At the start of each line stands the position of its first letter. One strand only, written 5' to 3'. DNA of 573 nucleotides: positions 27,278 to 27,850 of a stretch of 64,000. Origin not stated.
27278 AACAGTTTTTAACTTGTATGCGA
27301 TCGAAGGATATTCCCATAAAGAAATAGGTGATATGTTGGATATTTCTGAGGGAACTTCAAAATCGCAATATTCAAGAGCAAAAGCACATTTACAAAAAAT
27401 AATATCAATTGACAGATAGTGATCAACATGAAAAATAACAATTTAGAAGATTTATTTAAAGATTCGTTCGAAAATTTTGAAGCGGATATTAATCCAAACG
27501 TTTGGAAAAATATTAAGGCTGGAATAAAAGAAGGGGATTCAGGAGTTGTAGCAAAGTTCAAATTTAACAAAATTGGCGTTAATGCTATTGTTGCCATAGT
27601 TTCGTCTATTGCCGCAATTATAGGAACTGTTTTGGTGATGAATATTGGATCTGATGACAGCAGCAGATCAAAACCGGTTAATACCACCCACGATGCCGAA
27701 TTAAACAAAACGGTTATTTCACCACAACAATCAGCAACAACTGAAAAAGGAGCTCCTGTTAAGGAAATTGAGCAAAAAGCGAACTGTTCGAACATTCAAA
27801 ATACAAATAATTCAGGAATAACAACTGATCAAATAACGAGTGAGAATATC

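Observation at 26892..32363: ECF sigma factor translationally coupled to an anti-sigma-like protein that carries a T9SS type-B C-terminal domain, followed by a 1265-aa type-B cargo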

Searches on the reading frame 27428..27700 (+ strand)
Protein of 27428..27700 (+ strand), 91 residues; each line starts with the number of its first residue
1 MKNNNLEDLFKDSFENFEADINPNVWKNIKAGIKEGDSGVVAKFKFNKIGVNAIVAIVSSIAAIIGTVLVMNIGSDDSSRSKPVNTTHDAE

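Call 8: search_protein_families(library=pfam, proteins=[window:27428-27700:+], max_evalue=10)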
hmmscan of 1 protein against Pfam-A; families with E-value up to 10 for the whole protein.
window:27428-27700:+ (91 aa): 1 family
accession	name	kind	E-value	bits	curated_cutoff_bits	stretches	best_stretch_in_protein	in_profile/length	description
PF23248.1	KH_PARP14_2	-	0.11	12.8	27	1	14-44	1-32/72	PARP14, second type I KH domain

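Call 18: find_homologous_proteins(query=A2, max_evalue=0.01)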
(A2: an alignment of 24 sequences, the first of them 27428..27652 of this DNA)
Query A2 (24 sequences) (75 aa, profile of the alignment): 8 proteins with E <= 0.01 among 1126 candidates.
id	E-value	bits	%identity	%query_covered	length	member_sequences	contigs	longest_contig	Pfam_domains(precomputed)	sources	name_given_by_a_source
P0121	4.3e-34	134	62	99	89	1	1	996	-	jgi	jgi:hypothetical protein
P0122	7.9e-33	130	58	95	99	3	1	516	-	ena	-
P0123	1.3e-32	130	56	72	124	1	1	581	-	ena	-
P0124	3.3e-32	128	54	96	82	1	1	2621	-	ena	-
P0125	3.5e-29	119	57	91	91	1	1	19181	-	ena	-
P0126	1.3e-28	117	47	96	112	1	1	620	-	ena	-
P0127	5.7e-26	108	56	79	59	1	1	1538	-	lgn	-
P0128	2.2e-20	90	60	67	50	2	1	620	-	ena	-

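Call 31: search_protein_representatives(alignment_id=A3)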
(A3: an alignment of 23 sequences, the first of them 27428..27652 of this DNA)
Query: 23 sequences, 75 profile positions. Proteins with E-value up to 0.001 (for the whole library): 436; up to 1e-10: 29; up to 1e-30: 10. The best 150 are listed.
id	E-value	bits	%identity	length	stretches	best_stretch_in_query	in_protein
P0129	1.8e-35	136.9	-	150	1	1-74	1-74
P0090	2.5e-35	136.4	-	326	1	1-74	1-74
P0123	3.9e-34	132.6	-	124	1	1-74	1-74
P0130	6.3e-34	131.9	-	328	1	2-74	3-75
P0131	8.8e-34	131.5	-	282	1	1-73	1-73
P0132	1.4e-33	130.8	-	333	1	1-75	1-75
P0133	6.1e-32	125.6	-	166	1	1-74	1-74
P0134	5.3e-31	122.6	-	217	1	3-75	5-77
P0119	1.0e-30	121.6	-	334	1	6-74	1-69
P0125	1.0e-30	121.6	-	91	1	1-68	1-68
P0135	2.3e-30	120.5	-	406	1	1-75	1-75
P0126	2.9e-30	120.2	-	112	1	1-74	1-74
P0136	3.2e-30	120.1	-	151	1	2-74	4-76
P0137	1.3e-29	118.1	-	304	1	2-74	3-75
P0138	2.3e-28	114.1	-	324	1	1-73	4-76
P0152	7.9e-10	54.7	-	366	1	2-68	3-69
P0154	1.4e-09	53.9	-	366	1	2-61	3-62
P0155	1.8e-09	53.6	-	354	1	1-71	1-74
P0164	1.1e-08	51.1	-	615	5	7-37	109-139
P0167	2.4e-08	50.0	-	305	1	1-71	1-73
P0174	7.2e-08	48.4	-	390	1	2-64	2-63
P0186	2.2e-07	46.9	-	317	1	4-68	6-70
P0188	2.4e-07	46.8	-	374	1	3-72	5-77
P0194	3.6e-07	46.2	-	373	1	2-37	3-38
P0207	9.1e-07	44.9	-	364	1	1-37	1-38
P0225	2.0e-06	43.8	-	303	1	2-66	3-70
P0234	3.1e-06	43.2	-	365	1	2-73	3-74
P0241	3.9e-06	42.9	-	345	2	3-67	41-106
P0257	5.0e-06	42.5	-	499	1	2-58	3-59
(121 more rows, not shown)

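Call 35: search_protein_families(library=pfam, alignment_id=A5, max_evalue=0.001)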
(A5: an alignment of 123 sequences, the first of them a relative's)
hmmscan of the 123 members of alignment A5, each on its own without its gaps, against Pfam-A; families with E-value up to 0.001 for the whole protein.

A. member 1, P0150 (597 aa): 1 family
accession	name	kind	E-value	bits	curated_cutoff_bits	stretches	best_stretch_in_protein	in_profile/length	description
PF09716.15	ETRAMP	-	0.00066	20.1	29.1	1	155-197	38-80/81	Malarial early transcribed membrane protein (ETRAMP)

B. families by the number of members that match (of 123 scanned): 16 families
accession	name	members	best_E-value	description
PF13585.12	CHU_C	76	7.5e-23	CHU_C Type IX secretion signal domain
PF00801.26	PKD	43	1.4e-15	PKD domain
PF18911.6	PKD_4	42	3.5e-19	PKD domain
PF13860.13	FlgD_ig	22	2.7e-07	FlgD Ig-like domain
PF18981.6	InlK_D3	6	4.9e-06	Internalin K domain (D3/D4)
PF13505.12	OMP_b-brl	5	1.4e-08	Outer membrane protein beta-barrel domain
PF13568.12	OMP_b-brl_2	4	6.5e-10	Outer membrane protein beta-barrel domain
PF14520.12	HHH_5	1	2.5e-06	Helix-hairpin-helix domain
PF12826.13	HHH_2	1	6.1e-05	Helix-hairpin-helix motif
PF16403.11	Bact_surface_Ig-like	1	0.00017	Bacterial surface protein, Ig-like domain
PF23248.1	KH_PARP14_2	1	0.00058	PARP14, second type I KH domain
PF16820.11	PKD_3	1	0.00063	PKD-like domain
PF09716.15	ETRAMP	1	0.00066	Malarial early transcribed membrane protein (ETRAMP)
PF22352.2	K319L-like_PKD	1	0.00075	K319L-like, PKD domain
PF18962.6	Por_Secre_tail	1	0.00091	Secretion system C-terminal sorting domain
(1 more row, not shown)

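Call 37: find_encoding_contigs(protein=P0152, flank=4000, max_places=3)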
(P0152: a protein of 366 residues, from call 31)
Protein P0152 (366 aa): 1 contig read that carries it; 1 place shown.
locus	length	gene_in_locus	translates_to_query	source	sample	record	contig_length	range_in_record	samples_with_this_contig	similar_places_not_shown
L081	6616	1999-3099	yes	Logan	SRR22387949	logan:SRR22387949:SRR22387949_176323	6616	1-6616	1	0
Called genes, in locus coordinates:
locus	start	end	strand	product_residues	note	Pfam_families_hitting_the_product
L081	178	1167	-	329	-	PF01118:Semialdhyde_dh, PF02774:Semialdhyde_dhC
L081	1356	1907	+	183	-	PF04542:Sigma70_r2, PF07638:Sigma70_ECF (weak), PF08281:Sigma70_r4_2, PF04545:Sigma70_r4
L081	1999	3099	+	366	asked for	PF13860:FlgD_ig (faint), PF18911:PKD_4, PF00801:PKD, PF18981:InlK_D3 (faint), PF13585:CHU_C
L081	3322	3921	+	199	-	PF08281:Sigma70_r4_2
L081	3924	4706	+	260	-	-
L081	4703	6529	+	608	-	PF01541:GIY-YIG, PF27096:UvrC_M, PF22920:UvrC_RNaseH, PF08459:UvrC_RNaseH_dom, PF14520:HHH_5 (weak)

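Call 38: find_encoding_contigs(protein=P0241, flank=3000, max_places=2)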
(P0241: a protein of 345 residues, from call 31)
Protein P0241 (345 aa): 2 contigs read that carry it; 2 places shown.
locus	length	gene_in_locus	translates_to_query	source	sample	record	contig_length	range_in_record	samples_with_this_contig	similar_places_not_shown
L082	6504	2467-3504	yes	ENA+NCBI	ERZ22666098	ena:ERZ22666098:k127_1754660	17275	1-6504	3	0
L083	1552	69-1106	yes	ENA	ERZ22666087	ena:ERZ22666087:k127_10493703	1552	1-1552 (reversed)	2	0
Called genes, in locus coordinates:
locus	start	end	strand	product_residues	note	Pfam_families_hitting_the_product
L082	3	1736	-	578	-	?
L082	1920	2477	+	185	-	PF07638:Sigma70_ECF (faint), PF04542:Sigma70_r2, PF08281:Sigma70_r4_2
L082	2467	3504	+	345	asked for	PF13585:CHU_C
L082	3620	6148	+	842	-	PF00801:PKD, PF18911:PKD_4, PF22352:K319L-like_PKD (faint), PF01483:P_proprotein (faint), PF00801:PKD (weak), PF18911:PKD_4, PF13585:CHU_C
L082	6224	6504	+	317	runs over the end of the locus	PF02219:MTHFR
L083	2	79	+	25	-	?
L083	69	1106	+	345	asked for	PF13585:CHU_C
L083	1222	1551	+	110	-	?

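Call 39: find_encoding_contigs(protein=P0234, flank=3000, max_places=2)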
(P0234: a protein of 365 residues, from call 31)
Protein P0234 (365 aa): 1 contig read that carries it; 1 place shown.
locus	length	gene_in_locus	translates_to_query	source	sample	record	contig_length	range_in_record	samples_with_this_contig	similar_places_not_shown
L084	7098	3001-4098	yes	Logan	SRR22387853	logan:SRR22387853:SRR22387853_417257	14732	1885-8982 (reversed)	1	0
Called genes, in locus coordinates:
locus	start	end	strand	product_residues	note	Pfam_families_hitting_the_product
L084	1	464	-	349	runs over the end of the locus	PF13174:TPR_6 (faint), PF12895:ANAPC3 (weak), PF13371:TPR_9 (weak), PF00515:TPR_1, PF07719:TPR_2 (weak), PF13414:TPR_11, PF13432:TPR_16, PF00515:TPR_1 (weak), +6 more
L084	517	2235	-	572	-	PF04371:PAD_porph, PF18962:Por_Secre_tail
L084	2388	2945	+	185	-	PF04542:Sigma70_r2, PF07638:Sigma70_ECF, PF08281:Sigma70_r4_2, PF04545:Sigma70_r4 (weak)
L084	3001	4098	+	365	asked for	PF00801:PKD, PF18911:PKD_4, PF13585:CHU_C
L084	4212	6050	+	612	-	PF13585:CHU_C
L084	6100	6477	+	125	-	-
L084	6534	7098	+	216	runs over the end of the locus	PF01325:Fe_dep_repress, PF02742:Fe_dep_repr_C, PF04023:FeoA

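Call 40: find_encoding_contigs(protein=P0188, flank=3000, max_places=2)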
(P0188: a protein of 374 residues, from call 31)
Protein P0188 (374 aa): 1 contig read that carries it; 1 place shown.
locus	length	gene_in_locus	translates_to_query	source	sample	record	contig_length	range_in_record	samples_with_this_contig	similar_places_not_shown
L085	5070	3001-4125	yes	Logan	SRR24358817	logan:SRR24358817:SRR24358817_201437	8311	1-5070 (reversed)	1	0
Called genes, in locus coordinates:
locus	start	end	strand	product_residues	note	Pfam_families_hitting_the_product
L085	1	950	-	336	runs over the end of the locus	PF13280:WYL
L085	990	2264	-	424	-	PF00578:AhpC-TSA, PF08534:Redoxin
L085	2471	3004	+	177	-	PF04542:Sigma70_r2, PF08281:Sigma70_r4_2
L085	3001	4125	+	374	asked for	PF00801:PKD, PF18911:PKD_4, PF13585:CHU_C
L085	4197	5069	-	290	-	?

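Call 41: find_encoding_contigs(protein=P0167, flank=3000, max_places=2)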
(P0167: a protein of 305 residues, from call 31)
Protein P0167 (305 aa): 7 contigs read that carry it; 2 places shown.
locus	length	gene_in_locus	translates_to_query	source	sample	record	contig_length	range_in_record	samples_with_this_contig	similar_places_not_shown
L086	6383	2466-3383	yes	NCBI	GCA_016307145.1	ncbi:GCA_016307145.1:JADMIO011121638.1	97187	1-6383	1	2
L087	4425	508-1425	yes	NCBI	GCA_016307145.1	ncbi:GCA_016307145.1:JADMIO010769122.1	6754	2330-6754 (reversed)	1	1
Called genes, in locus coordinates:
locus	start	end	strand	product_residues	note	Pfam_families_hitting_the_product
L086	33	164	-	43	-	PF00009:GTP_EFTU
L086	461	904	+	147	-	PF00072:Response_reg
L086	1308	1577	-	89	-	-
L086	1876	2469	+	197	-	PF04542:Sigma70_r2, PF08281:Sigma70_r4_2, PF04545:Sigma70_r4 (weak)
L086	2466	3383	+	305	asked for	PF13585:CHU_C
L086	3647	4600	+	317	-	PF02219:MTHFR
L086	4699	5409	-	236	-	PF02678:Pirin, PF07883:Cupin_2 (faint), PF17954:Pirin_C_2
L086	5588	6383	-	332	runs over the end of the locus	PF00579:tRNA-synt_1b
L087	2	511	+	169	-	?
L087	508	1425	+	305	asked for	PF13585:CHU_C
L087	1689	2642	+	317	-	PF02219:MTHFR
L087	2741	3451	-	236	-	PF02678:Pirin, PF07883:Cupin_2 (faint), PF17954:Pirin_C_2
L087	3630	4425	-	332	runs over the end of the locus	PF00579:tRNA-synt_1b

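Call 56: search_solved_structures(query=A3, max_evalue=10, show_alignments=2)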
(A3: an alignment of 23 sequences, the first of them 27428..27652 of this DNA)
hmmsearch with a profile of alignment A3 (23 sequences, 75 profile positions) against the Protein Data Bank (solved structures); distinct sequences matched with E-value up to 10: 5.
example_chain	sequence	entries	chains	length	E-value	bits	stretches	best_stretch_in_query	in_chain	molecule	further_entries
7s96_A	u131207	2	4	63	0.26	14.6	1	36-56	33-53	Phycoerythrin alpha subunit 1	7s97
7t89_A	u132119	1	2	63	0.26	14.6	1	36-56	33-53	Phycoerythrin alpha subunit 1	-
9gun_A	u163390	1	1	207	0.84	12.9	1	9-37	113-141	Cyclodipeptide synthase from Porphyromonas gingivalis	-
6gr8_B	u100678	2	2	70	1.7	12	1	5-27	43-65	Inner centromere protein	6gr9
4af3_D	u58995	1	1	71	1.7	12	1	5-27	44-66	INNER CENTROMERE PROTEIN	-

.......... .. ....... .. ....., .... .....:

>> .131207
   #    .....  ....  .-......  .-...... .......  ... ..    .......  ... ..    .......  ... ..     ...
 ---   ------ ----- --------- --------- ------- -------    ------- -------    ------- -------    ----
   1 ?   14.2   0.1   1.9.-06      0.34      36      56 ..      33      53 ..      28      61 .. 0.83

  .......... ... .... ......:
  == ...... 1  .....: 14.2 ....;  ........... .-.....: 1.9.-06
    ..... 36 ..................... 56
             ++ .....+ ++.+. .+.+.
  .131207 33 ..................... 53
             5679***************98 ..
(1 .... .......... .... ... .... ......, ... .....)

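Call 62: list_cluster_members(proteins=[P0154, P0155, P0167, P0174, P0186, P0194, P0207, P0225, P0241, P0257])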
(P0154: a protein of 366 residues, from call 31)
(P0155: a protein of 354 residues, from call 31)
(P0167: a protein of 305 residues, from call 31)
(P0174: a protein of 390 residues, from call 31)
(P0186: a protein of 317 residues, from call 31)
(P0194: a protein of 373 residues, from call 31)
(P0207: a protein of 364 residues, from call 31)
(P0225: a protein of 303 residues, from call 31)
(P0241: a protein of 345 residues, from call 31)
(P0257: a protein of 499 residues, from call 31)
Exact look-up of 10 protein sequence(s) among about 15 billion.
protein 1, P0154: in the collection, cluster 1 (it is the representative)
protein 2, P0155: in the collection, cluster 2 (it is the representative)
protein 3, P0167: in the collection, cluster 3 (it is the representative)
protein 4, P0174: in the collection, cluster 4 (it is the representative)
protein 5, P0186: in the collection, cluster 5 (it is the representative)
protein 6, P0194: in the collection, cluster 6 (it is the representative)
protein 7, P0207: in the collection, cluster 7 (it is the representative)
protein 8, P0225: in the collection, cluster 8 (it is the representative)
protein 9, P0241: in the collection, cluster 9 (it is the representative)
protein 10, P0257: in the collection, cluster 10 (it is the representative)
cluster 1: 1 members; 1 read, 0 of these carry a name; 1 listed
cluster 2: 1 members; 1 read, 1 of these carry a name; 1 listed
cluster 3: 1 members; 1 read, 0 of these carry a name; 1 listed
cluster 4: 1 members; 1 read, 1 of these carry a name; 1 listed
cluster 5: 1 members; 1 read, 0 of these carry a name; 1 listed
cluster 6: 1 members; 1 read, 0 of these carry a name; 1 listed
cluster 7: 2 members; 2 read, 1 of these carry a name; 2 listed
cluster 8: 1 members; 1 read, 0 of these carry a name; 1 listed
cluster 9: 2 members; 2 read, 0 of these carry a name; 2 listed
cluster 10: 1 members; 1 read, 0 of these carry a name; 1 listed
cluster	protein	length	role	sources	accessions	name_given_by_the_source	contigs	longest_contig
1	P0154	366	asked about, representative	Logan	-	-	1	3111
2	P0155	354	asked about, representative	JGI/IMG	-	gliding motility-associated-like protein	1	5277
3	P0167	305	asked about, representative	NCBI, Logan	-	-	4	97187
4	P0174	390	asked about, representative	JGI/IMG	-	gliding motility-associated-like protein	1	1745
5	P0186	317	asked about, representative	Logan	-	-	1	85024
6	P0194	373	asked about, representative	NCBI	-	-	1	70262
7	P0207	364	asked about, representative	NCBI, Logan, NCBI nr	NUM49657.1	MAG: gliding motility-associated C-terminal domain-containing protein [Flavobacteriales ... | gliding motility-associated C-terminal domain-containing protein [Flavobacteriales ...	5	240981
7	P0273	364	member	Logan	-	-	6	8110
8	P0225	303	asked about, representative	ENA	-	-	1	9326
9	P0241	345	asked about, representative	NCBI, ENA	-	-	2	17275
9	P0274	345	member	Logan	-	-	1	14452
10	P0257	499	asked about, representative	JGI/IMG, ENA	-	-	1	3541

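Call 63: find_homologous_proteins(query=P0207, max_evalue=1e-10)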
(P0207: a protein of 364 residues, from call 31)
Query P0207 (364 aa): 14 proteins with E <= 1e-10 among 3172 candidates.
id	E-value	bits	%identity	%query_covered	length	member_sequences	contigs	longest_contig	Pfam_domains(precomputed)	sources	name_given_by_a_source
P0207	4.4e-228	774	100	100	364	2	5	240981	PF00801.27,PF13585.13,PF18911.7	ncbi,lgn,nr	ncbi:MAG: gliding motility-associated C-terminal domain-containing protein [Flavobacteriales bacteri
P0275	2.3e-186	637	82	100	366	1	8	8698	PF13585.13,PF18911.7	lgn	-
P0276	1.0e-138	480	91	72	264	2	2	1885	PF18911.7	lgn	-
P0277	3.5e-118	413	59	100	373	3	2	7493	PF13585.13,PF18911.7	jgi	-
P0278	6.5e-112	392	56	100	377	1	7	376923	PF00801.27,PF13585.13,PF18911.7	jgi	jgi:gliding motility-associated-like protein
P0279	2.3e-39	154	32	99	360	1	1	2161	PF00801.27,PF13585.13,PF18911.7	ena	-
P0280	5.9e-36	143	37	42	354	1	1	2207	PF13585.13,PF18911.7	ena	-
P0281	9.7e-36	142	33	96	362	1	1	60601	PF00801.27,PF13585.13,PF18911.7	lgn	-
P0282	4.9e-31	127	30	100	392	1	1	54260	PF00801.27,PF13585.13,PF18911.7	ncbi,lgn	ncbi:MAG: gliding motility-associated C-terminal domain-containing protein [Salibacteraceae bacteriu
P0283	1.1e-27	115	28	99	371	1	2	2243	PF00801.27,PF13585.13,PF18911.7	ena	-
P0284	7.4e-26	110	28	99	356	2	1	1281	PF00801.27,PF13585.13,PF18911.7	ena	-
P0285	3.2e-20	91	27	99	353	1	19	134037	PF00801.27,PF13585.13,PF18911.7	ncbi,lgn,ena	-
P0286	3.0e-18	84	29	100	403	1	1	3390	PF13585.13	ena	-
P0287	4.3e-15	74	34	24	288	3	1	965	PF13585.13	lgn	-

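Call 64: find_encoding_contigs(protein=P0282, flank=3500, max_places=1)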
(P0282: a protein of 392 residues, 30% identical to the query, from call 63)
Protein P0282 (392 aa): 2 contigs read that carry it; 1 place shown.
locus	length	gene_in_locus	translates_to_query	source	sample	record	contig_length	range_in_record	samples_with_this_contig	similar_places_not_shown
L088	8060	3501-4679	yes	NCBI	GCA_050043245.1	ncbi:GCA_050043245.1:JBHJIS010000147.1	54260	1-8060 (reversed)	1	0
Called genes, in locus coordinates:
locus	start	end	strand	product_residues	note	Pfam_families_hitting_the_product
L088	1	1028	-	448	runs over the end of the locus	PF00324:AA_permease, PF13520:AA_permease_2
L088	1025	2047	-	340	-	PF08240:ADH_N, PF00107:ADH_zinc_N, PF13602:ADH_zinc_N_2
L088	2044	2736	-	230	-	PF00590:TP_methylase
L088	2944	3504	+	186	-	PF07638:Sigma70_ECF (weak), PF04542:Sigma70_r2, PF08281:Sigma70_r4_2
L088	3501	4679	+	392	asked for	PF00801:PKD, PF18911:PKD_4, PF13585:CHU_C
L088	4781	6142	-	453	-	PF13360:PQQ_2 (faint), PF14339:DUF4394 (faint), PF18962:Por_Secre_tail (weak)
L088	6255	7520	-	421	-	PF04389:Peptidase_M28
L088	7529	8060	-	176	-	?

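Call 65: find_encoding_contigs(protein=P0257, flank=3500, max_places=1)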
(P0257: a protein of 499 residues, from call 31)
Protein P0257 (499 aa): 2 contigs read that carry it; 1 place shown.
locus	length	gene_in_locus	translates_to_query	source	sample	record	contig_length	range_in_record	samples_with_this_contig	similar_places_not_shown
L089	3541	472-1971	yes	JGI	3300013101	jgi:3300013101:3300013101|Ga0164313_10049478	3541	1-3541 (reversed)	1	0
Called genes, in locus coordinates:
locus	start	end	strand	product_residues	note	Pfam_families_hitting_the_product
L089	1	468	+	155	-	?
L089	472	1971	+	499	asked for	PF13505:OMP_b-brl (faint), PF13568:OMP_b-brl_2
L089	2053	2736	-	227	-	PF01553:Acyltransferase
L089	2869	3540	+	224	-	?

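Call 66: find_encoding_contigs(protein=P0164, flank=3500, max_places=1)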
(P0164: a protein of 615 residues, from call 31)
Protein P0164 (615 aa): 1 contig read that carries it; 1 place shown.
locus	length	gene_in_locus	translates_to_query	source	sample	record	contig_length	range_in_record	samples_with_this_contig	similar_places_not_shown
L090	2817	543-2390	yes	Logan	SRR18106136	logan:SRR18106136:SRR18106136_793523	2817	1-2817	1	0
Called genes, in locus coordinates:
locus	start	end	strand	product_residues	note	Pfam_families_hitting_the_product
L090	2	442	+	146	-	?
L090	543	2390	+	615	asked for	-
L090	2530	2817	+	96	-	?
